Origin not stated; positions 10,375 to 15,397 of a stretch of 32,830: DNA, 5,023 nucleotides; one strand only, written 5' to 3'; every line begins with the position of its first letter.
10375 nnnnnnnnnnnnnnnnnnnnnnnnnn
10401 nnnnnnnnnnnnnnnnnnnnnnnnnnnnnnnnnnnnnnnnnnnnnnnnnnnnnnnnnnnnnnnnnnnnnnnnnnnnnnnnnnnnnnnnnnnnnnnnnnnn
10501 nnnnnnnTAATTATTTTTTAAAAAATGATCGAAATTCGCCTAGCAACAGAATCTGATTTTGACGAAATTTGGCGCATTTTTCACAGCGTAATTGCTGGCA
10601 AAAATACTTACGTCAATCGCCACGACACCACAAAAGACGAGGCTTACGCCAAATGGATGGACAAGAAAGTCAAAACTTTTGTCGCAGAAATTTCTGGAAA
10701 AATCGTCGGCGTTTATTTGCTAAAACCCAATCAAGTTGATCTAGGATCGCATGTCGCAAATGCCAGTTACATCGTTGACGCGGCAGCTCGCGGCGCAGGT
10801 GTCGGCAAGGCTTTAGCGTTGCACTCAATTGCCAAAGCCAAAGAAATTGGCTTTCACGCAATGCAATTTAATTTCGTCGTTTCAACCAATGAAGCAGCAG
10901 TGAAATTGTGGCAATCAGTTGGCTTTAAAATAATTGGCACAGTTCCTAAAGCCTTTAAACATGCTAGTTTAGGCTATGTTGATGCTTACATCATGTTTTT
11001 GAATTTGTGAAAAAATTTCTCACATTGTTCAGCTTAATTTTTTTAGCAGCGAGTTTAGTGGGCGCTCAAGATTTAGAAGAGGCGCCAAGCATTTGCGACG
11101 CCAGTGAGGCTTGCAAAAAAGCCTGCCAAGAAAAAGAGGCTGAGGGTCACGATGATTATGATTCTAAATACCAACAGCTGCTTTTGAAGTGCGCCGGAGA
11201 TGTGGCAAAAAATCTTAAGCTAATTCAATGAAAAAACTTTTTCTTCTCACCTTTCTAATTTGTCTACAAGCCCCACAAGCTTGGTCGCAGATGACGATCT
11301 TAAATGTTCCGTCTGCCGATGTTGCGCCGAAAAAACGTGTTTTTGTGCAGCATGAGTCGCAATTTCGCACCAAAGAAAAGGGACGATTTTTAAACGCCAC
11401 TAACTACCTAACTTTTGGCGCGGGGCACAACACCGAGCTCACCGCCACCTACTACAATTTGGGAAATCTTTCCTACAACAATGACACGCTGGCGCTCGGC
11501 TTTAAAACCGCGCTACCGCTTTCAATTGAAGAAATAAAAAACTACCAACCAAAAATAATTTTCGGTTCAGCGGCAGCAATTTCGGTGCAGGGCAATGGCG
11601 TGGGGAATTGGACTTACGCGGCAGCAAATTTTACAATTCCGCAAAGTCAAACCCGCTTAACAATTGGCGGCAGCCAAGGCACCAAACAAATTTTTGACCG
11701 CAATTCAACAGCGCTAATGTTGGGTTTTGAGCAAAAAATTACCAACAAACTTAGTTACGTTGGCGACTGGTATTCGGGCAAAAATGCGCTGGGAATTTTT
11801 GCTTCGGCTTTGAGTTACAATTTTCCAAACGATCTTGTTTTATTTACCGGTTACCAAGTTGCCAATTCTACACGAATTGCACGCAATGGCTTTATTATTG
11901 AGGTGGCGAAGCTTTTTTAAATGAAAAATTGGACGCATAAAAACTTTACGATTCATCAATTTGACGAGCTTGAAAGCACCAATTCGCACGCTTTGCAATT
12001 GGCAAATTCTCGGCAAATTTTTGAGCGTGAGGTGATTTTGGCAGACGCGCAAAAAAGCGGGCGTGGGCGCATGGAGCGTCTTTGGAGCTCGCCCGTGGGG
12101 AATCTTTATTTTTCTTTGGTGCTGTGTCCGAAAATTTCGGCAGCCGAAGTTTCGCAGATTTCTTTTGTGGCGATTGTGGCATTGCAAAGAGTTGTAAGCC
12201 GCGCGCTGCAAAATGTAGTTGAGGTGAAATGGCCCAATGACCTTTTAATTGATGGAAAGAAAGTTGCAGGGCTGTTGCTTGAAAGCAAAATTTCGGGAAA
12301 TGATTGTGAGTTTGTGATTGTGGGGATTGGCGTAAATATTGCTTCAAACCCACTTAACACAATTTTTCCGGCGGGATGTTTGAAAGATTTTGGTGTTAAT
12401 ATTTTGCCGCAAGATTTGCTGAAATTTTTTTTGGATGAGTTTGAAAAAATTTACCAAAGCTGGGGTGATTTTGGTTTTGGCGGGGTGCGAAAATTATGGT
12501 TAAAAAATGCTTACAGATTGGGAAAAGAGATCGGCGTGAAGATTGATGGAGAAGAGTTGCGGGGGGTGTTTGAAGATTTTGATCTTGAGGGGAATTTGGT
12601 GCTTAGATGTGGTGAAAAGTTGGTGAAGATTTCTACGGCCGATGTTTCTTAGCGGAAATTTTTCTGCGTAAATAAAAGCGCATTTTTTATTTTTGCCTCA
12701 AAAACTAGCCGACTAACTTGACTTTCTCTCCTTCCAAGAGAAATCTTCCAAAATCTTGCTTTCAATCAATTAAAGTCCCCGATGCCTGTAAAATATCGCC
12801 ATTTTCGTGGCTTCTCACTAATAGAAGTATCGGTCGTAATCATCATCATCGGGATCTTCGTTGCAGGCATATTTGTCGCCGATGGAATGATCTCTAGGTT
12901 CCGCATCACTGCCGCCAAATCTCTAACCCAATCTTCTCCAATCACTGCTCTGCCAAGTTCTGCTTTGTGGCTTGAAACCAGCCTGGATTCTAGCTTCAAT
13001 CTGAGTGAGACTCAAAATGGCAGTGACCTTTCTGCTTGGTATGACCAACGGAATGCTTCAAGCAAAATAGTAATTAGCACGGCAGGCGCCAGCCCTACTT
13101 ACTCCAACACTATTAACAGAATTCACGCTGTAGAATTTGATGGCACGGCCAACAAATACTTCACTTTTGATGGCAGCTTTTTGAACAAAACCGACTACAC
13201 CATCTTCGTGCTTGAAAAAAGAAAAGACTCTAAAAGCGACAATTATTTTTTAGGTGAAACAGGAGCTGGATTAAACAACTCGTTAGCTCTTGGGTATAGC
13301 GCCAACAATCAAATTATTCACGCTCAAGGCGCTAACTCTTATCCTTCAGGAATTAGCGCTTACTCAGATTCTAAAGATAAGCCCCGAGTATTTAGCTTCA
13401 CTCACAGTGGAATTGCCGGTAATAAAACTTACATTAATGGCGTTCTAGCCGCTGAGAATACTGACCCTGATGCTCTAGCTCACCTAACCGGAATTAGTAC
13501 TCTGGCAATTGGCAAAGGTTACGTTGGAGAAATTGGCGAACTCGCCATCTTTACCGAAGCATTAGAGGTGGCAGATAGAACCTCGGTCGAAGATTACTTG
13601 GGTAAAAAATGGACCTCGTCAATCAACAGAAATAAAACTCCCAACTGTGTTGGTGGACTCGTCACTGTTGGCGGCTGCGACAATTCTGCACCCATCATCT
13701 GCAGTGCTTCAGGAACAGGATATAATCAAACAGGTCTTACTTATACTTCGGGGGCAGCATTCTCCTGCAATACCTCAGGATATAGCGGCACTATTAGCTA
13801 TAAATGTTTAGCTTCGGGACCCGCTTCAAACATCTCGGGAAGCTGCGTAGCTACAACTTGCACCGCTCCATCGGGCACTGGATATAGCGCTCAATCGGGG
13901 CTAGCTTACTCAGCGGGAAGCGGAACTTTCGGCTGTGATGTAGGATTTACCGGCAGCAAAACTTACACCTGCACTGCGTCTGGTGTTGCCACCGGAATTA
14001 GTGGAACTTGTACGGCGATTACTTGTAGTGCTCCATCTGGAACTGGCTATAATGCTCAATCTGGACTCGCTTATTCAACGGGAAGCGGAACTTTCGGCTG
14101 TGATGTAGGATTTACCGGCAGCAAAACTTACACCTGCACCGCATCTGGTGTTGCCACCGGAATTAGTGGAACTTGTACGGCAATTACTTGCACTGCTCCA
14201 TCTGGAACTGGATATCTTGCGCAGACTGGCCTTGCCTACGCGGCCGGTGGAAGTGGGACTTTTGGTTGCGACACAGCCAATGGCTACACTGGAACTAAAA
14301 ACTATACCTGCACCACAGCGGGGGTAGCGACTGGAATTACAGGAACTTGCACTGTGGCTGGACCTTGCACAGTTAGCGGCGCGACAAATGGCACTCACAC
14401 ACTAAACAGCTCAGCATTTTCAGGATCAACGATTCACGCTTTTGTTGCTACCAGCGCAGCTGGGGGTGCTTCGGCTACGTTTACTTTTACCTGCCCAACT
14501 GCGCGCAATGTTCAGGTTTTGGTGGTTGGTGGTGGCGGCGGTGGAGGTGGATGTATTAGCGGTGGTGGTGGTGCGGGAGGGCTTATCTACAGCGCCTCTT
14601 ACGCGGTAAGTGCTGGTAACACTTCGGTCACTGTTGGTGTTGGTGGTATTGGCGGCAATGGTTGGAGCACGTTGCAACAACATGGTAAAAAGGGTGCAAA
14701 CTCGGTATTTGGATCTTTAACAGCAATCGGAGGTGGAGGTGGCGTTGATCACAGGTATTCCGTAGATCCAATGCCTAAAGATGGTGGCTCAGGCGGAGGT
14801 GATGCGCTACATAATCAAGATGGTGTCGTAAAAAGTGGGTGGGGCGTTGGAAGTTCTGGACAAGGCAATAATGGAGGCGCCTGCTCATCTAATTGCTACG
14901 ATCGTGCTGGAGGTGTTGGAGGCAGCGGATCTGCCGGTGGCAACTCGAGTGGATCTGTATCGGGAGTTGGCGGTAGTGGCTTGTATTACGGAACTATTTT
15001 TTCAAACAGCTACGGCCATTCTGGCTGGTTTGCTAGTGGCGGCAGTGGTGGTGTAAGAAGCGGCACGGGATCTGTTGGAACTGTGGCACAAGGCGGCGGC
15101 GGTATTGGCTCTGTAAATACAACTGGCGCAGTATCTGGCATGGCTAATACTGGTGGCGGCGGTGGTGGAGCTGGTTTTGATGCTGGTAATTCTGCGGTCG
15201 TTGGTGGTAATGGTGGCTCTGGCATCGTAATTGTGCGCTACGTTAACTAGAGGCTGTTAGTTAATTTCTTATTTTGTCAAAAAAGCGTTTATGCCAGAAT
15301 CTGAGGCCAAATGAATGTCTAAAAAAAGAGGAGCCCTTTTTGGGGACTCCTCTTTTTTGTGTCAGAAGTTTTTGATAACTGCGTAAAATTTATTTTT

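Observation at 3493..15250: Three dispersed paralogs of a giant pilin-anchored LamG / Cys-repeat / glycine-rich protein family: a candidate undescribed surface or host-interaction system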

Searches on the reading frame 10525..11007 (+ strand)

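Call 8: search_protein_families(library=ncbifam, proteins=[window:10525-11007:+], max_evalue=0.00001)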
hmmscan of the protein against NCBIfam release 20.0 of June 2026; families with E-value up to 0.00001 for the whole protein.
window:10525-11007:+ (161 aa): 6 families
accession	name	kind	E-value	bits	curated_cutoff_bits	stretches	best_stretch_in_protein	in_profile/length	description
NF040503.1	resist_ArsN1a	equivalog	9.9e-14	51.4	170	1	4-142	1-141/159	arsinothricin resistance N-acetyltransferase ArsN1 family A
NF007527.0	PRK10140.1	equivalog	6.2e-11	42.4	236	1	2-157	4-158/162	N-acetyltransferase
TIGR01575.1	rimI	equivalog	9.1e-08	32.3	86.4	1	34-157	17-132/132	ribosomal protein S18-alanine N-acetyltransferase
NF040504.1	resist_ArsN1b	equivalog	7.1e-07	29.2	210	1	4-142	1-141/159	arsinothricin resistance N-acetyltransferase ArsN1 family B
NF007807.0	PRK10514.1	equivalog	1.2e-06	28.5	134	1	1-139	2-127/147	acetyltransferase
NF040502.1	PPT_acetyltrans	equivalog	1.5e-06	28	300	1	3-147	9-156/183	phosphinothricin N-acetyltransferase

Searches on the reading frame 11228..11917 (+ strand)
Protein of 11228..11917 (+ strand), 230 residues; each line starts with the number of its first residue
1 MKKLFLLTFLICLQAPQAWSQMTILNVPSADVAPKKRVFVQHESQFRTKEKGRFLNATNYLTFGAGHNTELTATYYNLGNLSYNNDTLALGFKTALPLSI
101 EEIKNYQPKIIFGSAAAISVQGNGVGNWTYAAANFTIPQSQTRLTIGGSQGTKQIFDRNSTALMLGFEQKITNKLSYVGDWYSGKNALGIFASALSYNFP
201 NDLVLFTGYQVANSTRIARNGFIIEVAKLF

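Call 8: search_protein_families(library=ncbifam, proteins=[window:11228-11917:+], max_evalue=0.00001)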
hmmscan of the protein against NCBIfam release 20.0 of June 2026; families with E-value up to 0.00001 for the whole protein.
window:11228-11917:+ (230 aa): 0 families

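Call 78: search_protein_families(library=pfam, proteins=[window:11228-11917:+], max_evalue=1)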
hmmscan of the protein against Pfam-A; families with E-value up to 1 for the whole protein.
window:11228-11917:+ (230 aa): 1 family
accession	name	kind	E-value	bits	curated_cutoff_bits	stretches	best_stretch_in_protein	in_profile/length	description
PF05149.17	Flagellar_rod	-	0.13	12.1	23.4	1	17-79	62-124/287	Paraflagellar rod protein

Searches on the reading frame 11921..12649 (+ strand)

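Call 8: search_protein_families(library=ncbifam, proteins=[window:11921-12649:+], max_evalue=0.00001)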
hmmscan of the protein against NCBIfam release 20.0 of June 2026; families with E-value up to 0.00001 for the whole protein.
window:11921-12649:+ (243 aa): 11 families
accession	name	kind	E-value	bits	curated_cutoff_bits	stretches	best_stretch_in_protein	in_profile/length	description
TIGR00121.1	birA_ligase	equivalog_domain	9.3e-50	169.4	83.1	1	11-243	2-233/235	biotin--[acetyl-CoA-carboxylase] ligase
NF006206.0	PRK08330.1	equivalog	1.1e-39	136.3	311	1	10-243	12-239/243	biotin--protein ligase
NF008848.0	PRK11886.1-3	equivalog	8.2e-33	113.8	362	1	6-243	75-314/319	bifunctional biotin--[acetyl-CoA-carboxylase] ligase/biotin operon repressor BirA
NF008847.0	PRK11886.1-2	equivalog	1.1e-30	107.1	293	1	17-243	87-315/320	bifunctional biotin--[acetyl-CoA-carboxylase] ligase/biotin operon repressor BirA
NF008850.0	PRK11886.1-5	equivalog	7.9e-24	84.4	489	1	12-232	82-304/320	bifunctional biotin--[acetyl-CoA-carboxylase] ligase/biotin operon repressor BirA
NF005405.0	PRK06955.1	equivalog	1.3e-23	83.6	312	1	31-142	59-175/300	biotin--[acetyl-CoA-carboxylase] ligase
NF008849.0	PRK11886.1-4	equivalog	3.5e-21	75.6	474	1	16-230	86-302/320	bifunctional biotin--[acetyl-CoA-carboxylase] ligase/biotin operon repressor BirA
NF006294.0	PRK08477.1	equivalog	3.1e-20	72.5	179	1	8-181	3-164/214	biotin--[acetyl-CoA-carboxylase] ligase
NF008846.0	PRK11886.1-1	equivalog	1e-17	64.4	353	1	15-232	81-295/312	bifunctional biotin--[acetyl-CoA-carboxylase] ligase/biotin operon repressor BirA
NF004607.0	PRK05935.1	equivalog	3.3e-15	56.4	219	1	14-140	8-133/190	biotin--protein ligase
NF009862.0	PRK13325.1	equivalog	1.3e-13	50.5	761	1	16-141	89-214/592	bifunctional biotin--[acetyl-CoA-carboxylase] ligase/type III pantothenate kinase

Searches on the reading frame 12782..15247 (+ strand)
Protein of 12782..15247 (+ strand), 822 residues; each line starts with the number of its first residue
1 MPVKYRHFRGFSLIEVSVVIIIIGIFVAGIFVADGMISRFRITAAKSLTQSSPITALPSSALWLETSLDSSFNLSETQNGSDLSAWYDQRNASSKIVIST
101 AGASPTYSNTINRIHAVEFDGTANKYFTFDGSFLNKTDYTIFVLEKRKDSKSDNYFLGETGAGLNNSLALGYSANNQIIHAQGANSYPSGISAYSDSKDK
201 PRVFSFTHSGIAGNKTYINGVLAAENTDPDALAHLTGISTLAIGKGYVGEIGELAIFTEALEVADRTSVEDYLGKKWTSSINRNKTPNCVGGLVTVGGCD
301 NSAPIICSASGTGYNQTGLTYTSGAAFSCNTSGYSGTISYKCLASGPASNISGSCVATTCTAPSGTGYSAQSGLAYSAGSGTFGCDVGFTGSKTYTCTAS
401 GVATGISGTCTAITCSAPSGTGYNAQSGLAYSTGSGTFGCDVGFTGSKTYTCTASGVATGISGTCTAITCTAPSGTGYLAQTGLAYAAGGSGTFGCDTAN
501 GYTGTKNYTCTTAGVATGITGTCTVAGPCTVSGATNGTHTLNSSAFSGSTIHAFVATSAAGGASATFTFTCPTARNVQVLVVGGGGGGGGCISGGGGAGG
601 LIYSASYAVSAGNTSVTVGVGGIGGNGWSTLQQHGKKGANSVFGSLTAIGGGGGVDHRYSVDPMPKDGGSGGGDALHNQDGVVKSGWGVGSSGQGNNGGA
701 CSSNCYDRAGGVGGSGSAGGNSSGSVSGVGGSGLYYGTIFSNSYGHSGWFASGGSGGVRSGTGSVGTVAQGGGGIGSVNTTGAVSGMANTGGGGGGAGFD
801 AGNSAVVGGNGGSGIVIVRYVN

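Call 6: search_protein_families(library=pfam, proteins=[window:12782-15247:+], max_evalue=0.1)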
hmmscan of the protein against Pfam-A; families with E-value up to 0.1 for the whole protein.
window:12782-15247:+ (822 aa): 3 families
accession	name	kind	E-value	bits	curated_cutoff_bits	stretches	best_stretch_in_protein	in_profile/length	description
PF21722.4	Gly_rich_2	-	3.7e-20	73.4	24.3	1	565-820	4-225/226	Glycine-rich domain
PF07963.17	N_methyl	-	4.3e-06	26.5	21.2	1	6-31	2-27/27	Prokaryotic N-terminal methylation motif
PF16395.11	DUF5004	-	0.037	14.5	21.6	0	505-578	57-132/153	Domain of unknown function (DUF5004)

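Call 7: search_protein_families(library=ncbifam, proteins=[window:12782-15247:+], max_evalue=0.1)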
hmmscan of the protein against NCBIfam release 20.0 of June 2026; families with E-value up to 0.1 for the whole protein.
window:12782-15247:+ (822 aa): 3 families
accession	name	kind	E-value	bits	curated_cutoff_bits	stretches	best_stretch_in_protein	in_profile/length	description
TIGR02532.1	IV_pilin_GFxxxE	domain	2.6e-05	23.9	16.3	1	9-30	2-23/24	prepilin-type N-terminal cleavage/methylation domain-containing protein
TIGR01708.2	typeII_sec_gspH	equivalog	0.0072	16.3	80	1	9-33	2-26/169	type II secretion system minor pseudopilin GspH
TIGR01710.1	typeII_sec_gspG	equivalog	0.015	15.3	88.85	1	9-30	1-21/134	type II secretion system major pseudopilin GspG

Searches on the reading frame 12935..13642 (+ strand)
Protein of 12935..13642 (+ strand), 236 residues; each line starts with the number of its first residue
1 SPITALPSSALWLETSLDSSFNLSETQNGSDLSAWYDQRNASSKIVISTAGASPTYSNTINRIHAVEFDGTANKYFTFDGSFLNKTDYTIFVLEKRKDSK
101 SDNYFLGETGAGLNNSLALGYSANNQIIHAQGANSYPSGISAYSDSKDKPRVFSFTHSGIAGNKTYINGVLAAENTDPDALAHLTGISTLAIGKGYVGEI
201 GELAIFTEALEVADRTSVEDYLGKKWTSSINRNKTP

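Call 47: search_protein_families(library=pfam, proteins=[window:12935-13642:+], max_evalue=10)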
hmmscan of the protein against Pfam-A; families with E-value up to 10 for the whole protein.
window:12935-13642:+ (236 aa): 4 families
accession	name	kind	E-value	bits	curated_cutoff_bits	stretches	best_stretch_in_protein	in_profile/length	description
PF13385.13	Laminin_G_3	-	3.5e-05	24.4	27.6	1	73-213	4-148/151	Concanavalin A-like lectin/glucanases superfamily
PF24058.1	DUF7359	-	0.057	13.6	27.5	1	47-143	9-108/123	Domain of unknown function (DUF7359)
PF14824.11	Sirohm_synth_M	-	0.083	12.8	25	1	45-58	6-19/28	Sirohaem biosynthesis protein central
PF03456.24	uDENN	-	0.14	13.1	22.3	1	136-166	22-51/57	uDENN domain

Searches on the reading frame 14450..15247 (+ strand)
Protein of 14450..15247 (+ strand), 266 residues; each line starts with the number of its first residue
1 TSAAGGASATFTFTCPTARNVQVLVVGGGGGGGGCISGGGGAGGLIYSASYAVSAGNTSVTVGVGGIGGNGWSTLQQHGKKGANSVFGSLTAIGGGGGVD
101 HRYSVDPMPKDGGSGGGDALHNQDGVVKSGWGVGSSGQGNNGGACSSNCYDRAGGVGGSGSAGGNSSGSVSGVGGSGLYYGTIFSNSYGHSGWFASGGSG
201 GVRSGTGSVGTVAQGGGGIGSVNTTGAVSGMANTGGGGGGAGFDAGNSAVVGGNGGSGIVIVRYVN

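Call 74: search_protein_families(library=phrogs, proteins=[window:14450-15247:+], max_evalue=0.001)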
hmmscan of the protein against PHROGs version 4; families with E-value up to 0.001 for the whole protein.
window:14450-15247:+ (266 aa): 2 families
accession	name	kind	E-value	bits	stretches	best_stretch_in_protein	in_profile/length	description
phrog_2295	-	unknown function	1.3e-34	121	1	10-265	584-847/1183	-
phrog_863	-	tail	0.00011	22.3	1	7-202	408-599/690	tail fiber assembly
